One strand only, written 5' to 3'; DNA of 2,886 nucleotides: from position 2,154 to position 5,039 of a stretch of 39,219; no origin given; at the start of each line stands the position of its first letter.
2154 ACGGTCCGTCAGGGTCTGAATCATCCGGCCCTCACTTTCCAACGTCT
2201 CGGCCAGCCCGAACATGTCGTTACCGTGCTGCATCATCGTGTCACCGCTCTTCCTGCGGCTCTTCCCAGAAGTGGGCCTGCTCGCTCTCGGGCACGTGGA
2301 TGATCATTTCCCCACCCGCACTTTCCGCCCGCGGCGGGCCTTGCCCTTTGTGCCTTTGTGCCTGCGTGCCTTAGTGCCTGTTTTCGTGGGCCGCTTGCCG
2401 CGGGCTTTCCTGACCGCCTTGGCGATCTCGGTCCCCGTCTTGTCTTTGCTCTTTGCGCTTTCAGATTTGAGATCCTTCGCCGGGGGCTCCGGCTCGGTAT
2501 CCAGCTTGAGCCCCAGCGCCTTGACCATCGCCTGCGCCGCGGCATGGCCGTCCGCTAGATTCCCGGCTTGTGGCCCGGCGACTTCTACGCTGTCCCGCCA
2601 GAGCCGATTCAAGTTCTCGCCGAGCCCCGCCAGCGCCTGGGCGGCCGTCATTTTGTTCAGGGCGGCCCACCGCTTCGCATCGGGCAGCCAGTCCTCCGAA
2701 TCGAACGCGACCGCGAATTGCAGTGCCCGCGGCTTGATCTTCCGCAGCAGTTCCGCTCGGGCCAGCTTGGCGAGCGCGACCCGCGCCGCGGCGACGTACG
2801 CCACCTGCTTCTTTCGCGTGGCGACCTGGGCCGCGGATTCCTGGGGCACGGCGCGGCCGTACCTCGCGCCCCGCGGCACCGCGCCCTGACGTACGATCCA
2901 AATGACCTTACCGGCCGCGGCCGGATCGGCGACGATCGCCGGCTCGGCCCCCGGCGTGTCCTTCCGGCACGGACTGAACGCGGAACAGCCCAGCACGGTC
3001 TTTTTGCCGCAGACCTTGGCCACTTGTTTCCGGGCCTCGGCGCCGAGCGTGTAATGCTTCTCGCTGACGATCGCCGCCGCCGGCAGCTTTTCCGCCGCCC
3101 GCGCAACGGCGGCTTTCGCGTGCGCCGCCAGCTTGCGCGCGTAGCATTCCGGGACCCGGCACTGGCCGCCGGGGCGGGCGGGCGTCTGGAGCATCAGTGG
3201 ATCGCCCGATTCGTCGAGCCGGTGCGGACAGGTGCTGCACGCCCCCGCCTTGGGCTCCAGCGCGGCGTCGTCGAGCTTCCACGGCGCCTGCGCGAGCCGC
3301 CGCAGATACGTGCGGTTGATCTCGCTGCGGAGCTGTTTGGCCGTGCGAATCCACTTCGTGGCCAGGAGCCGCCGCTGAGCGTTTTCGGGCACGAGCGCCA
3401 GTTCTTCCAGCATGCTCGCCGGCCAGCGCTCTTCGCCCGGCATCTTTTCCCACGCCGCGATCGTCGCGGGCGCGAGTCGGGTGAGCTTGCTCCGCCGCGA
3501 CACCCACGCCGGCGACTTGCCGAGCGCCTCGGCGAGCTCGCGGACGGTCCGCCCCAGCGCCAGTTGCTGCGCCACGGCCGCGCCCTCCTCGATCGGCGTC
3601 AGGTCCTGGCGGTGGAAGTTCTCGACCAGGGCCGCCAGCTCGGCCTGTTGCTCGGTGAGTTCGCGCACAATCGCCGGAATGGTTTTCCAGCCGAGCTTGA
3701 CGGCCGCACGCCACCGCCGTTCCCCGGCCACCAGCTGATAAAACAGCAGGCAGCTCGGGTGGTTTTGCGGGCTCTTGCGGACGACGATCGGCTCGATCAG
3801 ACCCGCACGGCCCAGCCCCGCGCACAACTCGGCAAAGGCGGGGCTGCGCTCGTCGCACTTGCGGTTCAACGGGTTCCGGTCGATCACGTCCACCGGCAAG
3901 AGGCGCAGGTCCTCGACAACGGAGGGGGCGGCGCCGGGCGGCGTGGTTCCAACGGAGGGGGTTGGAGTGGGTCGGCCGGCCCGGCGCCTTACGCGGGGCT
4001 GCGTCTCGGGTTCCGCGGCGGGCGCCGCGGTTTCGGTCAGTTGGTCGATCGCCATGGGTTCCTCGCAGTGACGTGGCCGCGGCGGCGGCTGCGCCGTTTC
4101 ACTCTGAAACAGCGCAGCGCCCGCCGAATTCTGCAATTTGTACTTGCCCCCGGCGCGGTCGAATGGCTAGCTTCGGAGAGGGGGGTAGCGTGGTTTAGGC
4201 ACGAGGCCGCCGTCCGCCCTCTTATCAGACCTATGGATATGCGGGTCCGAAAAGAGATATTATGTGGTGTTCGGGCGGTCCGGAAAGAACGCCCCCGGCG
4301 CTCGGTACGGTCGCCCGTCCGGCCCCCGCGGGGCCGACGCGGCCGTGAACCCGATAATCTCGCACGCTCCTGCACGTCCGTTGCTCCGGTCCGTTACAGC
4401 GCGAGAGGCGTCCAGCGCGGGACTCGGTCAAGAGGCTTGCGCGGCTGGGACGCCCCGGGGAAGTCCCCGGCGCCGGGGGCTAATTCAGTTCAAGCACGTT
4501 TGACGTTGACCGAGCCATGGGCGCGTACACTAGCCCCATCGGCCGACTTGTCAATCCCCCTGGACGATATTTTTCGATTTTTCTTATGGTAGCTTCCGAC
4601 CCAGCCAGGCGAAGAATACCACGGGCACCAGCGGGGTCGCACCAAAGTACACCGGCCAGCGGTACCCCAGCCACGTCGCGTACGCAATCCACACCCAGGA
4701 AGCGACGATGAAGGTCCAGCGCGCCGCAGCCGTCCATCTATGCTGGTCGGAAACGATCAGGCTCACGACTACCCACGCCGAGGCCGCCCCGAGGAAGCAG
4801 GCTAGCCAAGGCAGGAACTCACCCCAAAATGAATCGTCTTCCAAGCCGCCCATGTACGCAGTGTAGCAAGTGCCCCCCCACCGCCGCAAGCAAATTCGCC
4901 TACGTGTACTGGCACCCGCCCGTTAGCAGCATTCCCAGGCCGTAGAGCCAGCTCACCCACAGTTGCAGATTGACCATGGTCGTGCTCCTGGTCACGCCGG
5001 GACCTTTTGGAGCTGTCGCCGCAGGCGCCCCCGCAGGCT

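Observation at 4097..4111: Five dispersed parS-like palindromes with an odd 3-nt centre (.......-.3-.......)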

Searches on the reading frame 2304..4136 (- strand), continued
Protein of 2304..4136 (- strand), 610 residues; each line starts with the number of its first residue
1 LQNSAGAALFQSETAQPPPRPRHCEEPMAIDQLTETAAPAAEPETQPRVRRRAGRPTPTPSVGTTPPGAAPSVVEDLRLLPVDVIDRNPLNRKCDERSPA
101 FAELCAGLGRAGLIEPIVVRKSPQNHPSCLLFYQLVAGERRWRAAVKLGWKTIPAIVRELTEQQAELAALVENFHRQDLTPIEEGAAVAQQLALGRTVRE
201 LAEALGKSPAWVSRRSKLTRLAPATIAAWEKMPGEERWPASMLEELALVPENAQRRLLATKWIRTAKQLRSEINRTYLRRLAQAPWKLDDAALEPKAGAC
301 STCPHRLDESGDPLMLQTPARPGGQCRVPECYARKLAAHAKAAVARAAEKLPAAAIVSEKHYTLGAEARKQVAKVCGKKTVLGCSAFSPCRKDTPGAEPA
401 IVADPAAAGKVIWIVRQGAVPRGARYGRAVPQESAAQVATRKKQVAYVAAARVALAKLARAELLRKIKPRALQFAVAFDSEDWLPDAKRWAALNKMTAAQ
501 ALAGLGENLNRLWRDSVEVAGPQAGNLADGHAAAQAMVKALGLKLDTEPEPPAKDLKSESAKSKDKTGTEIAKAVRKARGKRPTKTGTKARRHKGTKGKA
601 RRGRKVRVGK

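Call 70: find_related_loci(query=A2, collection=viral_contigs, flank=10000)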
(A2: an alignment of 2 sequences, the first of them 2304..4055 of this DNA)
Query A2 (583 aa) in viral_contigs; peptide patterns used: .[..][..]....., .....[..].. (x = any residue, [..] = any of these).
123 stretches matched a pattern; 70 encode a relative of the query (tblastn E <= 1e-3); 70 distinct loci.
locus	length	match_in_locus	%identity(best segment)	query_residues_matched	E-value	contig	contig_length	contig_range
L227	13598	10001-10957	33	37-326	8e-35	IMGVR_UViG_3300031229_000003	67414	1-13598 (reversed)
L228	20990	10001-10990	35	64-386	4e-33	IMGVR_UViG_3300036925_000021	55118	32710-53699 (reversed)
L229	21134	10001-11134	31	26-386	1e-30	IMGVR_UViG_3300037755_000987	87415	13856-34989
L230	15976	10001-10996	32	106-432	5e-30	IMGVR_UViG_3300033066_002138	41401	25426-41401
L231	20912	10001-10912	32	30-343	2e-28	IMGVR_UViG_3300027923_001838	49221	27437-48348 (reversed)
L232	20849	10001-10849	31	50-332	1e-24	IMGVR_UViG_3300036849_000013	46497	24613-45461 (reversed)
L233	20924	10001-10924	33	51-326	2e-24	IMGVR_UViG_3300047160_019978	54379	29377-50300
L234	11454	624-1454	31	33-320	9e-23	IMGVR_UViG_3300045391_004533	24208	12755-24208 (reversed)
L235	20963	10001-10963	27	48-386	2e-22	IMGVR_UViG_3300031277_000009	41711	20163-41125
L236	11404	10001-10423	43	73-204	7e-22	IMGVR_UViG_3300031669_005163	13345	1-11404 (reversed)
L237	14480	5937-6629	32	39-255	8e-22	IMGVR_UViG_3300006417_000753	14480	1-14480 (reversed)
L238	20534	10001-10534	36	50-228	3e-21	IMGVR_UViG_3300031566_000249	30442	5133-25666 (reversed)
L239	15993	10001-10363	47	73-196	3e-20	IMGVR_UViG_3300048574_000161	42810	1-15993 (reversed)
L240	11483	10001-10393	39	74-204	2e-19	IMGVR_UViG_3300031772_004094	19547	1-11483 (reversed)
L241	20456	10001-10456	37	42-193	9e-19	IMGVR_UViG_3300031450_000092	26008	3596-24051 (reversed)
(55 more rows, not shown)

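Call 93: predict_structure(alignment_id=A3)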
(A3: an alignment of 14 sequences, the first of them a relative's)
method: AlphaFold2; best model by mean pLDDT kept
length: 583 residues; sequences in the alignment: 14
mean_pLDDT: 68.8   pTM: 0.51
mean pLDDT of the five models: 68.8, 67.6, 65.3, 64.3, 63.2
residues with pLDDT >= 90: 131; 70-90: 173; 50-70: 101; < 50: 178
segments of 3 or more residues with pLDDT < 50: 1-45, 286-293, 395-405, 442-469, 477-500, 518-541, 552-583
pLDDT, mean of each block of 10 residues (from residue 1): 34 44 44 40 55 91 74 89 91 74 77 92 95 88 86 90 89 93 92 94 88 94 91 89 88 87 91 86 53 66 87 89 85 64 76 68 85 85 85 49 56 67 59 56 39 37 45 51 44 40 56 52 42 44 57 45 39 40 34
secondary structure, 60 per line:
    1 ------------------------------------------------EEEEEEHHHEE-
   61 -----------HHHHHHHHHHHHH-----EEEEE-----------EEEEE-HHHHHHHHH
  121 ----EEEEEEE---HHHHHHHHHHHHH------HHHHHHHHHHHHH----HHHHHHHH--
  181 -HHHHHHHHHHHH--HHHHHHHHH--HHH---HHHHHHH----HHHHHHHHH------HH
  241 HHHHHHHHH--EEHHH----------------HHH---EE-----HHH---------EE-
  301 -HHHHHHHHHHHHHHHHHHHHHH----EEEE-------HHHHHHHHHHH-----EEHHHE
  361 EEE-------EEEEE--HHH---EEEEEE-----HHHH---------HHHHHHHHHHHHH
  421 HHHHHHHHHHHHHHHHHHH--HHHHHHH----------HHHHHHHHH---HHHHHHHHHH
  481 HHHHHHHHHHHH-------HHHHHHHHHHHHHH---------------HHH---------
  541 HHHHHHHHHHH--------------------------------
elements in order: E49-54 H72-84 E90-94 E106-110 H112-120 E125-131 H135-147 H154-166 H171-178 H182-193 H196-204 H213-219 H224-232 H239-249 H302-323 E328-331 H339-349 E360-363 E371-375 E384-389 H395-398 H408-439 H442-448 H459-467 H471-492 H500-513 H541-551

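Call 96: fold_search(model_id=the predicted structure, library=pdb)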
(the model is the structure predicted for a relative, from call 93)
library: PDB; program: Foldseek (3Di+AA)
matches with E <= 10: 191; with E <= 0.001: 39
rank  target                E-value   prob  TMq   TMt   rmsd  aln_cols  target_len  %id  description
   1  7nfu_B                2.8e-11  1.00  0.28  0.66   4.3       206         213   30  Crystal structure of C-terminally truncated Geobacillus thermoleovorans nucleoid occlusion protein Noc (released 2021-02-17)
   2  7nfu_A                3.8e-11  1.00  0.28  0.64   4.0       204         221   30  Crystal structure of C-terminally truncated Geobacillus thermoleovorans nucleoid occlusion protein Noc (released 2021-02-17)
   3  7ng0                  7.7e-11  1.00  0.16  0.45  14.3       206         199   32  Crystal structure of N- and C-terminally truncated Geobacillus thermoleovorans nucleoid occlusion protein Noc (released 2021-02-17)
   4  7ol9_B                8.5e-11  1.00  0.16  0.44  13.9       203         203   29  Crystal structure of C-terminally truncated Bacillus subtilis nucleoid occlusion protein (Noc) complexed to the Noc-bi (released 2022-03-09)
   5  6t1f_D                1.3e-10  1.00  0.27  0.73   3.8       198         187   26  Crystal structure of the C-terminally truncated chromosome-partitioning protein ParB from Caulobacter crescentus compl (released 2020-10-14)
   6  6t1f_B                1.5e-10  1.00  0.26  0.70   4.1       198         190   26  Crystal structure of the C-terminally truncated chromosome-partitioning protein ParB from Caulobacter crescentus compl (released 2020-10-14)
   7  7bnk_A                1.6e-10  1.00  0.16  0.44  14.1       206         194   28  Crystal structure of ParB from Myxococcus xanthus bound to CDP and Monothiophosphate (released 2021-09-08)
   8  7bnk_B                2.1e-10  1.00  0.16  0.44  14.1       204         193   28  Crystal structure of ParB from Myxococcus xanthus bound to CDP and Monothiophosphate (released 2021-09-08)
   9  7bnr_A                3.0e-10  1.00  0.16  0.44  14.0       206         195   28  Crystal structure of a ParB Q52A mutant from Myxococcus xanthus bound to CTPyS (released 2021-09-08)
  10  8qa9_B                3.1e-10  1.00  0.28  0.70   3.8       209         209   29  Crystal structure of the RK2 plasmid encoded co-complex of the C-terminally truncated transcriptional repressor protei (released 2024-02-21)
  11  7bm8_A                3.5e-10  1.00  0.16  0.49  13.9       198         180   29  Crystal structure of the C-terminally truncated chromosome-partitioning protein ParB from Caulobacter crescentus compl (released 2021-04-28)
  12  6sdk_B                3.5e-10  1.00  0.16  0.44  14.1       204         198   31  Crystal structure of bacterial ParB dimer bound to CDP (released 2019-10-23)
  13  6t1f_C                4.2e-10  1.00  0.17  0.48  10.8       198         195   27  Crystal structure of the C-terminally truncated chromosome-partitioning protein ParB from Caulobacter crescentus compl (released 2020-10-14)
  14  6sdk_A                4.5e-10  1.00  0.16  0.44  14.1       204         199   32  Crystal structure of bacterial ParB dimer bound to CDP (released 2019-10-23)
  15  7o0n_A                5.4e-10  1.00  0.16  0.43  14.0       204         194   27  Crystal structure of a ParB E93A mutant from Myxococcus xanthus bound to CDP and monothiophosphate (released 2021-09-15)
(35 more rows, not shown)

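Call 99: search_protein_families(library=ncbifam, proteins=[window:2304-4055:-], max_evalue=0.001)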
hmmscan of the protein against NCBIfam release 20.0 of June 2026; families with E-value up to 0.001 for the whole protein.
window:2304-4055:- (583 aa): 6 families
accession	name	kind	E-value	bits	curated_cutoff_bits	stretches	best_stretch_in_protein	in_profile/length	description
TIGR00180.1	parB_part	domain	4.7e-30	104.7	58.45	1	50-202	5-154/186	ParB/RepB/Spo0J family partition protein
TIGR03734.1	PRTRC_parB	hypoth_equivalog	3.6e-29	101.7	278.6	1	72-335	15-262/555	PRTRC system ParB family protein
TIGR04285.1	nucleoid_noc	exception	1.2e-28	100.2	315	1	53-215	5-161/255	nucleoid occlusion protein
TIGR03454.1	partition_RepB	equivalog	3.7e-16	59.4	201.5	1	55-202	69-211/325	plasmid partitioning protein RepB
NF010440.0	PRK13866.1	equivalog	1.1e-12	47.8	522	1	65-201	81-212/336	plasmid partitioning protein RepB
NF010406.0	PRK13832.1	subfamily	1.9e-11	43.2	640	1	64-209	19-162/578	plasmid partitioning protein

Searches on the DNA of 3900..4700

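Call 62: search_rna_families(source=window, start=3900, end=4700, threshold=evalue, max_evalue=1)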
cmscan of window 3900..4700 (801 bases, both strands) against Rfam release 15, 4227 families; matches with E-value up to 1: 2.
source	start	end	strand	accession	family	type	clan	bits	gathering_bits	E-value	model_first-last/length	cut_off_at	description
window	3928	3953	+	RF01340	CRISPR-DR29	Gene; CRISPR;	-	18.5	39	0.53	1-37/37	no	CRISPR RNA direct repeat element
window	4557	4641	-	RF02133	HOXB13-AS1_2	Gene; lncRNA;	-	17.1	40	0.22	1-81/81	no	HOXB13 antisense RNA 1 conserved region 2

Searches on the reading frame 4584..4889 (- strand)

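Call 36: search_protein_families(library=phrogs, proteins=[window:4584-4889:-], max_evalue=0.001)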
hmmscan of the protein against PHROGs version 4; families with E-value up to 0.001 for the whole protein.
window:4584-4889:- (101 aa): 0 families

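Call 61: search_protein_families(library=pfam, proteins=[window:4584-4889:-], max_evalue=0.05)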
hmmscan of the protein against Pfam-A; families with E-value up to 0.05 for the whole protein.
window:4584-4889:- (101 aa): 1 family
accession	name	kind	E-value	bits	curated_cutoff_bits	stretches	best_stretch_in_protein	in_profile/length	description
PF22868.1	YmiA-like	-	0.00059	20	27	1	28-46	23-41/46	Protein YmiA-like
